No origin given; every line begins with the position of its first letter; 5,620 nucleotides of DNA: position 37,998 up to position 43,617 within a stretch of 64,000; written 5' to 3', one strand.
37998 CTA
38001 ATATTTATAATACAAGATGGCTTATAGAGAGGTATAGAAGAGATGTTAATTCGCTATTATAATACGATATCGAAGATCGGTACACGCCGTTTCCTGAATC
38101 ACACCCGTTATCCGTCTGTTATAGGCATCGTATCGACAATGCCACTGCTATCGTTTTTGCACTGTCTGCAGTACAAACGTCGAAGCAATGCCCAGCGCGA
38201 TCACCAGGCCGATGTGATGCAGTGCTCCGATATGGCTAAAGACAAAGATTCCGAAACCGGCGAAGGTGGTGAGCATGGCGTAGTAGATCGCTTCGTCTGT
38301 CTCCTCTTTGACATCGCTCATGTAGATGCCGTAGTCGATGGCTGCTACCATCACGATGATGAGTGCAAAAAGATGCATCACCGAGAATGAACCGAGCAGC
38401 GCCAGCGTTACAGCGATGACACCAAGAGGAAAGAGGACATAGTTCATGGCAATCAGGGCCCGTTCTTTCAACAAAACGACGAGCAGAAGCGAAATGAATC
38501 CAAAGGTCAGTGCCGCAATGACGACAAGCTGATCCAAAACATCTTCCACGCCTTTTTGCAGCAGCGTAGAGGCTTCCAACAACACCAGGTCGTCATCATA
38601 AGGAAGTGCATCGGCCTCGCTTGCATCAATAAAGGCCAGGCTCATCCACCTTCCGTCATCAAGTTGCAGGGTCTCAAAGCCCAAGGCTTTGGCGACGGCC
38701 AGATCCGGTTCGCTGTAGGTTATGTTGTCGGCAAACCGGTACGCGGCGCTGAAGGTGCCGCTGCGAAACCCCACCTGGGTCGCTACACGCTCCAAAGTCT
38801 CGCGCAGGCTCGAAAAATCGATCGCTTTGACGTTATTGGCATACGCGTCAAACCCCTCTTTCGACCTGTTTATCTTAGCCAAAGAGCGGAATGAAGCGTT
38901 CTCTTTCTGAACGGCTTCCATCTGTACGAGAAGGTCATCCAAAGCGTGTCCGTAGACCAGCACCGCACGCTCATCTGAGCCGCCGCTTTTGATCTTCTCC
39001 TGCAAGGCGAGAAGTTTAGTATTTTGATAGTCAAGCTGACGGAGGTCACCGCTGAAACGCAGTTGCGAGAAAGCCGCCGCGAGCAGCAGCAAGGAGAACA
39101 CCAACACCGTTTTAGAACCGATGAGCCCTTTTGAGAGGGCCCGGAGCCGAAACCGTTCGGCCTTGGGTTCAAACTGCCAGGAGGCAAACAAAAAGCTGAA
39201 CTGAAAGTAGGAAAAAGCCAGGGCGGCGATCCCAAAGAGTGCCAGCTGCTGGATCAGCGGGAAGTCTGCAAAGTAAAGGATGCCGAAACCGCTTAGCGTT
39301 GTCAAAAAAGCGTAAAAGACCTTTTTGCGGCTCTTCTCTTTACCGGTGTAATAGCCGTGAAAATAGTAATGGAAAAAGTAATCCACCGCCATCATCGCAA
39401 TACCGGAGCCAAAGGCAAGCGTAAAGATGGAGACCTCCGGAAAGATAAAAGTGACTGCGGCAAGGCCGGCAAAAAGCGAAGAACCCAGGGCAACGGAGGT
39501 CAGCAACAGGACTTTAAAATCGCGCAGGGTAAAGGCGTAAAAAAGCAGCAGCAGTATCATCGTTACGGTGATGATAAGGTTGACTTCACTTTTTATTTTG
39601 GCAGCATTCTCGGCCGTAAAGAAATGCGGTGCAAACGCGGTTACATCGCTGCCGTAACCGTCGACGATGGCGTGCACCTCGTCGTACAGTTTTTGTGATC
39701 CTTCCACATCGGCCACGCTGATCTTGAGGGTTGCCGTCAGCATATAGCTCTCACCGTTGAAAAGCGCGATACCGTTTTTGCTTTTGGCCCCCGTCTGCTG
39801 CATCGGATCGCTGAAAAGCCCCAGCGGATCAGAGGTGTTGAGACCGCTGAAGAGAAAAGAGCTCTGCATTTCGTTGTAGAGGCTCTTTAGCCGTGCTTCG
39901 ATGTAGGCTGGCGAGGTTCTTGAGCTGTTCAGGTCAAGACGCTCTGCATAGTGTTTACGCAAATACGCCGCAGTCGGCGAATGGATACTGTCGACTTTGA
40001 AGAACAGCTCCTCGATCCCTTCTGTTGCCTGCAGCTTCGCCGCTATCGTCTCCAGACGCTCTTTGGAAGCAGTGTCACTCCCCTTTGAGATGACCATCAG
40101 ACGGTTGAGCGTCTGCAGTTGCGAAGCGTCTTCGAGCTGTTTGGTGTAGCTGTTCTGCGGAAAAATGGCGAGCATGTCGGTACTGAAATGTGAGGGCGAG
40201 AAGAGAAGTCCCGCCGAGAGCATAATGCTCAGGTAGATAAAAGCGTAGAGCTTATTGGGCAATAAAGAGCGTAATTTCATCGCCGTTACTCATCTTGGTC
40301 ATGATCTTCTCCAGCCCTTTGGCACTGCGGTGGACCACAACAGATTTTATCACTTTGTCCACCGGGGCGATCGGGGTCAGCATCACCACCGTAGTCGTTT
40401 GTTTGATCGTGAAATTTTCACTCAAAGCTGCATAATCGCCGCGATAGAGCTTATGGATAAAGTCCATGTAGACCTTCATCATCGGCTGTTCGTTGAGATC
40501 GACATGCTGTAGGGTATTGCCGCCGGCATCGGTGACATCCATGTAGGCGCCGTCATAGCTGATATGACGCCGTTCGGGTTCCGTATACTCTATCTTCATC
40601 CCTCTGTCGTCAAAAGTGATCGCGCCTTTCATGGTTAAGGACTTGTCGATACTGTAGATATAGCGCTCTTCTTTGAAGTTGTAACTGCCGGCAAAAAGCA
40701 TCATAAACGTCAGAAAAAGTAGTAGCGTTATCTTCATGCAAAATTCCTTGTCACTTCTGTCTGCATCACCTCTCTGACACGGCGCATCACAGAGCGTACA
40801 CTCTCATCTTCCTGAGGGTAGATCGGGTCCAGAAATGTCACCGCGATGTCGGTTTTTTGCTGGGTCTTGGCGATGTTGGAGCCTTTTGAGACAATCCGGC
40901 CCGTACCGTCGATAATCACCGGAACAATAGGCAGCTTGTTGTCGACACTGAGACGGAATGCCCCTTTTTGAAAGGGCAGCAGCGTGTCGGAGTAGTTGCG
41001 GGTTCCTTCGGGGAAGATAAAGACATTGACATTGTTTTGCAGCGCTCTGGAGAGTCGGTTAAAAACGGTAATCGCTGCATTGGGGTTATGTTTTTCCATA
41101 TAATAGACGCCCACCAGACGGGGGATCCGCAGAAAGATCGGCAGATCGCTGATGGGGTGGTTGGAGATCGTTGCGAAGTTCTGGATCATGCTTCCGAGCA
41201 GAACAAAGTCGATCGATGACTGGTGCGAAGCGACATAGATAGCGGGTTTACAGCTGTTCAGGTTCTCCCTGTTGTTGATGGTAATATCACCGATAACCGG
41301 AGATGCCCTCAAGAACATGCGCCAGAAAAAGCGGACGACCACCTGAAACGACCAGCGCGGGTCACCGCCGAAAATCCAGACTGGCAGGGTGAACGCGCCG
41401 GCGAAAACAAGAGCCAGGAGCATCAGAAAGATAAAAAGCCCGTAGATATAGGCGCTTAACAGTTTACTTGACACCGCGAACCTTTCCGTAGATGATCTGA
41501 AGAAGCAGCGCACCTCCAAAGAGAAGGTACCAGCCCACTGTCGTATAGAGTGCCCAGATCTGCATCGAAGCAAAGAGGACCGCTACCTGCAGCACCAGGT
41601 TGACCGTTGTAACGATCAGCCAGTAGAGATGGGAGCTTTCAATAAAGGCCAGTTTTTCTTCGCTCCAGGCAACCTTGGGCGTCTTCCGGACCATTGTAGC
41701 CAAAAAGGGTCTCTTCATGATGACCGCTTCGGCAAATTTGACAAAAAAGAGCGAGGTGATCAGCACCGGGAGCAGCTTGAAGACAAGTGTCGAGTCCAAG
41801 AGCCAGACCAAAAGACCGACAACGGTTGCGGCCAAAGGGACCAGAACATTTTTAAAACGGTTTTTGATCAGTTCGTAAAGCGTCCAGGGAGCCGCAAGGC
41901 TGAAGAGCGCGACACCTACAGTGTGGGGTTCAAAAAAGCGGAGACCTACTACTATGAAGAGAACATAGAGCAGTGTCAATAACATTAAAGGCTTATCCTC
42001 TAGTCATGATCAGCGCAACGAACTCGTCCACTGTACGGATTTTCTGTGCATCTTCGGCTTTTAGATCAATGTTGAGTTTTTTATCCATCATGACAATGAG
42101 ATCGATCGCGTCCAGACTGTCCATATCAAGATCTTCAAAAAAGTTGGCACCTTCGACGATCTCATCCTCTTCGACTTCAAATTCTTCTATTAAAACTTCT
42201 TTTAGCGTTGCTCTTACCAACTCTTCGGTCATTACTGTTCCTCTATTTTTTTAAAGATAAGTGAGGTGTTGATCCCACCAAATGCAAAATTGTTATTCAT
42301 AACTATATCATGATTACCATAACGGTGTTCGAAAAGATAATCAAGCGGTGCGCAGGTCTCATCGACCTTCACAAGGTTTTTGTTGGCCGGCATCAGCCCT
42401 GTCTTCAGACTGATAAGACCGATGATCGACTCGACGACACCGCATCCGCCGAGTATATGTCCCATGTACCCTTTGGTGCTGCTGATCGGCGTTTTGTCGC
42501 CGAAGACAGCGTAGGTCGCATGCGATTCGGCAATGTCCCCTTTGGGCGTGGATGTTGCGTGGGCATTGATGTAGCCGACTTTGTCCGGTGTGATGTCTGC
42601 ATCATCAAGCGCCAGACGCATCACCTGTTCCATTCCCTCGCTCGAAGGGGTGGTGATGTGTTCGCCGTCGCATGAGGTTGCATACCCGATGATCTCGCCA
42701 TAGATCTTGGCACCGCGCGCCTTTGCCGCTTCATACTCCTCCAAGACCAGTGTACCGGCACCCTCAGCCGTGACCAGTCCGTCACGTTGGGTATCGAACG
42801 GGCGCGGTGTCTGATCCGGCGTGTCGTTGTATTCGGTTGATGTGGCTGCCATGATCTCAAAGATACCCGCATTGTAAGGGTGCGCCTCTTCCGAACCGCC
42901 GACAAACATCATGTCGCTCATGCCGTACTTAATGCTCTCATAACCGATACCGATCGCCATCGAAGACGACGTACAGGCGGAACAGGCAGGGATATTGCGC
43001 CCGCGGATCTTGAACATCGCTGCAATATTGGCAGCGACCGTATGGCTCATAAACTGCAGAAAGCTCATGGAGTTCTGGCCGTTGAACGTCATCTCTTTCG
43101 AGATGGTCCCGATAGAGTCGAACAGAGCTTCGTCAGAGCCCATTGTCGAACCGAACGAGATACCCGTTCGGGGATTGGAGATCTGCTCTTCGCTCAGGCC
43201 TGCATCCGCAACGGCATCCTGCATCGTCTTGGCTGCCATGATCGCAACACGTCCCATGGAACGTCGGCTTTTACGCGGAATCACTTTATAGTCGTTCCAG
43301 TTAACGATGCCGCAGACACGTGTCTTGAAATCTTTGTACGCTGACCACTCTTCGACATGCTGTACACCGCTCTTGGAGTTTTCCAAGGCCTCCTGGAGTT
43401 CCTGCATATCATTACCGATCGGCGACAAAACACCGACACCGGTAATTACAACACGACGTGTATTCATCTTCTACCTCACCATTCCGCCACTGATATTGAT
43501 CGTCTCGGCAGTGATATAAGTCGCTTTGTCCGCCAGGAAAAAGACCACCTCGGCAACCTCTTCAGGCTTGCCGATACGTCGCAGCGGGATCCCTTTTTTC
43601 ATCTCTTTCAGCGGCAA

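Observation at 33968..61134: About 27-kb flexirubin-like (aryl-polyene plus dialkylresorcinol) type II PKS/FAS locus in a Campylobacterota-type chromosome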

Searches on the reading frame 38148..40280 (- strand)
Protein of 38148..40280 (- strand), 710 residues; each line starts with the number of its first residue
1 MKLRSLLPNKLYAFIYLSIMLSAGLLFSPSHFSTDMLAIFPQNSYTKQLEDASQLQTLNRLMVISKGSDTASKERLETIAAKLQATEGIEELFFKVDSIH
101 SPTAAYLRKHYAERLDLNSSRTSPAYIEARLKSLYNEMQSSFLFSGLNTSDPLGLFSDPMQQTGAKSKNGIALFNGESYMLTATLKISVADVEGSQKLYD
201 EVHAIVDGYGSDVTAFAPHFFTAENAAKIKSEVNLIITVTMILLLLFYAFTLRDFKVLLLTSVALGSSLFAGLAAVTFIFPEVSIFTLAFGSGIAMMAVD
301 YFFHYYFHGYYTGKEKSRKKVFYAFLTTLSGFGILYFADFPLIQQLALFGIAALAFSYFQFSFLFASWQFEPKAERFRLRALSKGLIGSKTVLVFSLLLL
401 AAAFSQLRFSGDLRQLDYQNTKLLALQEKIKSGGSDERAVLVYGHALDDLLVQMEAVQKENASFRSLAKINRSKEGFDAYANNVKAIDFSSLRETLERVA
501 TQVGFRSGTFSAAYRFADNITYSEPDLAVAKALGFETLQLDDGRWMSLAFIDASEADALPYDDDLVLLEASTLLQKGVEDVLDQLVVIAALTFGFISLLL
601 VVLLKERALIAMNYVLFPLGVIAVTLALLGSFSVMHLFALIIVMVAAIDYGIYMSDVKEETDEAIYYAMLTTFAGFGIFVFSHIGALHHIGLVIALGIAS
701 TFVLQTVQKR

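Call 3: search_protein_families(library=pfam, proteins=[window:38148-40280:-], max_evalue=0.01)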
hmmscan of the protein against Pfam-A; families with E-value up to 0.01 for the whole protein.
window:38148-40280:- (710 aa): 0 families

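Call 6: search_protein_families(library=ncbifam, proteins=[window:38148-40280:-], max_evalue=0.001)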
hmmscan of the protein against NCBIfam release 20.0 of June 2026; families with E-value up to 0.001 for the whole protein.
window:38148-40280:- (710 aa): 0 families

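Call 24: search_protein_families(library=pfam, proteins=[window:38148-40280:-], max_evalue=5)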
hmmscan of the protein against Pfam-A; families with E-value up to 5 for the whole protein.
window:38148-40280:- (710 aa): 0 families
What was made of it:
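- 38148..40280 (-): ApeM-like MMPL/RND-type exporter. No Pfam hit (calls 3, 24).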

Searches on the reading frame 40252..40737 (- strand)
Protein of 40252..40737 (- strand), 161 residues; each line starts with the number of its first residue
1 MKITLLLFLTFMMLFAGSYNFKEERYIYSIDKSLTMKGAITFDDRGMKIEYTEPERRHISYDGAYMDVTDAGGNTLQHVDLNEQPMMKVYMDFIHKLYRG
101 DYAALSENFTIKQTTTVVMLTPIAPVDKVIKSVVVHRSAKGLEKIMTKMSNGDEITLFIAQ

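Call 3: search_protein_families(library=pfam, proteins=[window:40252-40737:-], max_evalue=0.01)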
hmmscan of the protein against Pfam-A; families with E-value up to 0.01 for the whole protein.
window:40252-40737:- (161 aa): 0 families

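Call 6: search_protein_families(library=ncbifam, proteins=[window:40252-40737:-], max_evalue=0.001)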
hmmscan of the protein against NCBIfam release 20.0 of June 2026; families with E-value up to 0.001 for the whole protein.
window:40252-40737:- (161 aa): 0 families

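Call 24: search_protein_families(library=pfam, proteins=[window:40252-40737:-], max_evalue=5)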
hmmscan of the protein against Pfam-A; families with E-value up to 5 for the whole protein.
window:40252-40737:- (161 aa): 1 family
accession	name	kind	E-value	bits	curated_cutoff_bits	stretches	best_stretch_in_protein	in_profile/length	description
PF25358.1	PH_fung_RdRP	-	0.066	13.3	27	1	11-67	5-60/169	Fungal RdRP associated PH-like domain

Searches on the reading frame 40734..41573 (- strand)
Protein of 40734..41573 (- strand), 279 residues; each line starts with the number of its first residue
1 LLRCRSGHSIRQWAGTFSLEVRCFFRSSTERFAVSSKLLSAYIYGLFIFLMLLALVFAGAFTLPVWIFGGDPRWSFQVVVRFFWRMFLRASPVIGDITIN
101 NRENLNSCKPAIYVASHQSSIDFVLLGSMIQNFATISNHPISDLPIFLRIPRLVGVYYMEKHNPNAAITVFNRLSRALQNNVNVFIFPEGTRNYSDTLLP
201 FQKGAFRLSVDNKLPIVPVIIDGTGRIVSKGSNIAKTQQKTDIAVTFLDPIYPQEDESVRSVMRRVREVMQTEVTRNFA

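Call 3: search_protein_families(library=pfam, proteins=[window:40734-41573:-], max_evalue=0.01)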
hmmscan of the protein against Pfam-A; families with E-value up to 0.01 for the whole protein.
window:40734-41573:- (279 aa): 1 family
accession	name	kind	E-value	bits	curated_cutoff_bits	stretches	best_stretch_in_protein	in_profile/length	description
PF01553.26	Acyltransferase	-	6.9e-26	91.1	23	1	97-221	2-131/132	Acyltransferase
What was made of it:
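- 40734..41474 (-): PlsC/ApeD-like lysophospholipid acyltransferase (start trimmed to match relatives). Pfam Acyltransferase, 91 bits (call 3).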

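Call 95: search_protein_families(library=ncbifam, proteins=[window:40734-41474:-], max_evalue=0.00001)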
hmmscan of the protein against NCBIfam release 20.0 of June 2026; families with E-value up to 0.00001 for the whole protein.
window:40734-41474:- (246 aa): 6 families
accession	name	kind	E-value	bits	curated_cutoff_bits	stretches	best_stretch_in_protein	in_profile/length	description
TIGR00530.1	AGP_acyltrn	subfamily_domain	7.9e-24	83.9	102.95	1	64-188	4-129/130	1-acylglycerol-3-phosphate O-acyltransferase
NF011593.0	PRK15018.1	equivalog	1.3e-17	64.4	501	1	38-240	28-228/245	1-acylglycerol-3-phosphate O-acyltransferase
NF006386.0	PRK08633.1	equivalog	4.6e-14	51.1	1221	1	45-237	413-603/1147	acyl-[ACP]--phospholipid O-acyltransferase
NF005291.0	PRK06814.1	equivalog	5.1e-10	37.9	1349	1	36-233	420-609/1140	acyl-[ACP]--phospholipid O-acyltransferase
NF052553.1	LyOrLpactfOlsABRUA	equivalog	2.3e-09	36.8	300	1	15-171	7-159/263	lyso-ornithine lipid O-acyltransferase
NF052552.1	LyOrLpactfOlsARHOCB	equivalog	6.8e-06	25.3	300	0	78-181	88-189/271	lyso-ornithine lipid O-acyltransferase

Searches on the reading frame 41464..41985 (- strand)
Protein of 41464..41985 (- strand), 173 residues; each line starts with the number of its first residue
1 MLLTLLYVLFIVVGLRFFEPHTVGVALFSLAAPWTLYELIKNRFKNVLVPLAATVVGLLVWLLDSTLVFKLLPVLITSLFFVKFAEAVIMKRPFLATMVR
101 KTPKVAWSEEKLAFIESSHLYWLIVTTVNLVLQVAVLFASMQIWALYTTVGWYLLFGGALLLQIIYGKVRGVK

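Call 3: search_protein_families(library=pfam, proteins=[window:41464-41985:-], max_evalue=0.01)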
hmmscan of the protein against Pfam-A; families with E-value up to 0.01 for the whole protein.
window:41464-41985:- (173 aa): 0 families

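Call 6: search_protein_families(library=ncbifam, proteins=[window:41464-41985:-], max_evalue=0.001)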
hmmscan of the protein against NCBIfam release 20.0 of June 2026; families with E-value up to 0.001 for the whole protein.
window:41464-41985:- (173 aa): 0 families

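Call 24: search_protein_families(library=pfam, proteins=[window:41464-41985:-], max_evalue=5)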
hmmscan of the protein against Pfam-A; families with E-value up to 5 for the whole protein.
window:41464-41985:- (173 aa): 0 families

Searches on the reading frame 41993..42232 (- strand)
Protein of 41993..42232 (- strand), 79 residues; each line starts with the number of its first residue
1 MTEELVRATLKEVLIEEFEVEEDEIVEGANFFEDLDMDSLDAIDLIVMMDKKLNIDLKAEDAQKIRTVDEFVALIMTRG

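Call 3: search_protein_families(library=pfam, proteins=[window:41993-42232:-], max_evalue=0.01)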
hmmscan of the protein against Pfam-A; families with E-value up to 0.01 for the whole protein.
window:41993-42232:- (79 aa): 1 family
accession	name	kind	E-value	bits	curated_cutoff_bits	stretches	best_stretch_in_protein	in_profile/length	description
PF00550.31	PP-binding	-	8.5e-12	45.6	20.8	1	9-75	2-67/67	Phosphopantetheine attachment site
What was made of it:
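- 41993..42232 (-): ACP, ApeF-like. Pfam PP-binding (call 3).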

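Call 95: search_protein_families(library=ncbifam, proteins=[window:41993-42232:-], max_evalue=0.00001)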
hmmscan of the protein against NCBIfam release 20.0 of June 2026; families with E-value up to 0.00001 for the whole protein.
window:41993-42232:- (79 aa): 9 families
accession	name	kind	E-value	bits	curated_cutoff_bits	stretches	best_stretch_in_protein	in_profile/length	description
NF003757.0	PRK05350.1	equivalog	4.4e-17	62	65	1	2-75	3-76/83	acyl carrier protein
NF002148.0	PRK00982.1-2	subfamily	1.3e-15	57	71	1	7-77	6-76/79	acyl carrier protein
NF002150.0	PRK00982.1-4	subfamily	9.4e-15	54.6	66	1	1-77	1-77/80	acyl carrier protein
TIGR00517.1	acyl_carrier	equivalog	3.3e-14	52.5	70.45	1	9-77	7-75/77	acyl carrier protein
NF002151.0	PRK00982.1-5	equivalog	1.4e-13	50.8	92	1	8-75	6-73/78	acyl carrier protein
NF002149.0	PRK00982.1-3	equivalog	7.1e-12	45.1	106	1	7-75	5-73/78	acyl carrier protein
NF002147.0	PRK00982.1-1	equivalog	1.8e-10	40.5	84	1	2-76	4-78/83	acyl carrier protein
NF040636.1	AcpM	exception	1.3e-08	34.8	146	1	2-75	2-75/93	meromycolate extension acyl carrier protein AcpM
NF006031.0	PRK08172.1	equivalog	8.5e-08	32.8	76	1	6-73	5-72/82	acyl carrier protein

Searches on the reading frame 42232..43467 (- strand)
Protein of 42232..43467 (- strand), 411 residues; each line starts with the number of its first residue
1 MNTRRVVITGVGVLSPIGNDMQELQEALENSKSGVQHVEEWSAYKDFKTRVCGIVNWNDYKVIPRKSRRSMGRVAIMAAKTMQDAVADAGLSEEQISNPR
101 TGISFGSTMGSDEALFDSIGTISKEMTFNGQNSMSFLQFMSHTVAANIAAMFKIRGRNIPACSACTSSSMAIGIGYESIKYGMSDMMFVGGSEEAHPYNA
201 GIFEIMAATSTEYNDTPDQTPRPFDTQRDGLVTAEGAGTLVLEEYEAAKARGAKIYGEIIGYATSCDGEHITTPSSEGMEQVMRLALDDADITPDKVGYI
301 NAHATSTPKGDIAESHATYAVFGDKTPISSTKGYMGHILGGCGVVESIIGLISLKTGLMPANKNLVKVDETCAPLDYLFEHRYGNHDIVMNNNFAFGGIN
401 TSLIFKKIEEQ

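Call 3: search_protein_families(library=pfam, proteins=[window:42232-43467:-], max_evalue=0.01)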
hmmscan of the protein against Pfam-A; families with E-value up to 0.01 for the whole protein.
window:42232-43467:- (411 aa): 2 families
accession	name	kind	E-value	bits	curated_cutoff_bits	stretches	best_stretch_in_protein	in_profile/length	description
PF00109.32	ketoacyl-synt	-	1.4e-38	133.4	20.8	1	4-248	2-252/252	Beta-ketoacyl synthase, N-terminal domain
PF02801.28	Ketoacyl-synt_C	-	3.4e-29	101.7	20.8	1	256-365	1-118/119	Beta-ketoacyl synthase, C-terminal domain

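Call 6: search_protein_families(library=ncbifam, proteins=[window:42232-43467:-], max_evalue=0.001)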
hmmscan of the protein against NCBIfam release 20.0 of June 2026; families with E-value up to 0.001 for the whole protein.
window:42232-43467:- (411 aa): 22 families
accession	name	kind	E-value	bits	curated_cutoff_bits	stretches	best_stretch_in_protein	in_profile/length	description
NF006587.0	PRK09116.1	equivalog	6.5e-142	473.1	470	1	3-408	1-407/408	beta-ketoacyl-ACP synthase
NF005935.0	PRK07967.1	equivalog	7.8e-110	367.5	630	1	4-409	2-405/406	beta-ketoacyl-ACP synthase I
TIGR03150.1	fabF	equivalog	2.1e-108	362.6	493.75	1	4-406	1-407/407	beta-ketoacyl-ACP synthase II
NF005589.0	PRK07314.1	subfamily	3e-104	349.1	387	1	1-408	1-412/413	beta-ketoacyl-ACP synthase II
NF004970.0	PRK06333.1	subfamily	1.4e-89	300.8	525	1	1-409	1-423/424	beta-ketoacyl-ACP synthase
NF006274.0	PRK08439.1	equivalog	4.7e-88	295.7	621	1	4-408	2-406/406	beta-ketoacyl-ACP synthase II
NF006434.0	PRK08722.1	equivalog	6.9e-78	262.3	759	1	1-408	1-414/414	beta-ketoacyl-ACP synthase II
NF005076.0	PRK06501.1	equivalog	1.2e-67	228.7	629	1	6-406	13-421/425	beta-ketoacyl-ACP synthase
NF005916.1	PRK07910.1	equivalog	4.8e-66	223.4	560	1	5-407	13-417/418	KasA/KasB family beta-ketoacyl-ACP synthase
NF006618.0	PRK09185.1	subfamily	1.5e-64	218.5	407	1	4-407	3-392/394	beta-ketoacyl-ACP synthase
NF005490.0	PRK07103.1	equivalog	7.2e-60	203.2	445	1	2-407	2-412/414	polyketide beta-ketoacyl:acyl carrier protein synthase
NF004618.0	PRK05952.1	equivalog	1.9e-52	178.5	455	1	5-407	3-382/384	beta-ketoacyl-ACP synthase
NF058662.1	cispenta_AmcF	equivalog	8.9e-51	173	325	1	6-406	2-368/369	cispentacin biosynthesis acyltransferase subunit AmcF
NF041183.1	Pks2_ls1_myc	equivalog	2.4e-29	100.9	2400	1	78-375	94-382/2086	sulfolipid-1 biosynthesis phthioceranic/hydroxyphthioceranic acid synthase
NF045894.1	PKS_plus_SDR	equivalog_domain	6.3e-27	93.7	1740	1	84-362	100-373/1515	type I polyketide synthase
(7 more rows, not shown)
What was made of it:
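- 42232..43467 (-): ApeR-like ketosynthase. NCBIfam PRK09116 scores 473 against a cutoff of 470 (call 6).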

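Call 27: search_solved_structures(query=window:42232-43467:-, max_evalue=1e-60)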
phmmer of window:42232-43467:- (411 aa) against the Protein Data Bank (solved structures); distinct sequences matched with E-value up to 1e-60: 52.
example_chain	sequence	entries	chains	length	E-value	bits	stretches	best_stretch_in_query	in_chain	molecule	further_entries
7f27_A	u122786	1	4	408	6.8e-111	374.2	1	4-409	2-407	3-oxoacyl-(Acyl-carrier-protein) synthase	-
4ewg_A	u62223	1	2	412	3.2e-108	365.4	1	3-408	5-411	Beta-ketoacyl synthase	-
4xox_A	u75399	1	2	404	9.9e-86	291.3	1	4-408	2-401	3-oxoacyl-ACP synthase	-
3u0f_A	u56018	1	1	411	3.8e-84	286.1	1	3-408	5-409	Beta-ketoacyl synthase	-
3lrf_A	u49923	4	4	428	4.4e-84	285.9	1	3-408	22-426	Beta-ketoacyl synthase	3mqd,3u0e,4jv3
7pps_A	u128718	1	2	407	4.5e-83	282.6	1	3-407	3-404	3-oxoacyl-[acyl-carrier-protein] synthase 1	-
9mlw_A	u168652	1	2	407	1.2e-80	274.6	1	4-409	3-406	3-oxoacyl-[acyl-carrier-protein] synthase 1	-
1dd8_A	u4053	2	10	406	6.2e-80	272.3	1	4-409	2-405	BETA-KETOACYL [ACYL CARRIER PROTEIN] SYNTHASE I | KETOACYL SYNTHASE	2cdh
5kof_B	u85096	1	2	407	2e-79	270.6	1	4-409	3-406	3-oxoacyl-[acyl-carrier-protein] synthase 1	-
1fj4_A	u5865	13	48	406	2.2e-79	270.5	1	4-409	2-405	BETA-KETOACYL-[ACYL CARRIER PROTEIN] SYNTHASE I | BETA-KETOACYL ACYL CARRIER PROTEIN SYNTHASE I | 3-oxoacyl-[acyl-carrier-protein] synthase I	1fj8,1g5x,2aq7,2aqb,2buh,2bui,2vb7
7sz9_A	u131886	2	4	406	2.8e-79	270.1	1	4-408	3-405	3-oxoacyl-[acyl-carrier-protein] synthase 1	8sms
7sqi_A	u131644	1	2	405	3.8e-79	269.7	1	4-408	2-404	Beta-ketoacyl-ACP synthase I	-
2byw_A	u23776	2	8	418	3.8e-79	269.7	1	3-409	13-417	3-OXOACYL-[ACYL-CARRIER-PROTEIN] SYNTHASE I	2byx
1h4f_A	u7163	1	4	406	5.2e-79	269.2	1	4-409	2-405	3-OXOACYL-[ACYL-CARRIER-PROTEIN] SYNTHASE I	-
3oyt_A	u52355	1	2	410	1.6e-78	267.6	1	4-409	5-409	3-oxoacyl-[acyl-carrier-protein] synthase I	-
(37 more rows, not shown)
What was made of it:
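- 42232..43467 (-): Best PDB match is 7F27 AbApeR, 374 bits, against about 272 for FabB (call 27).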
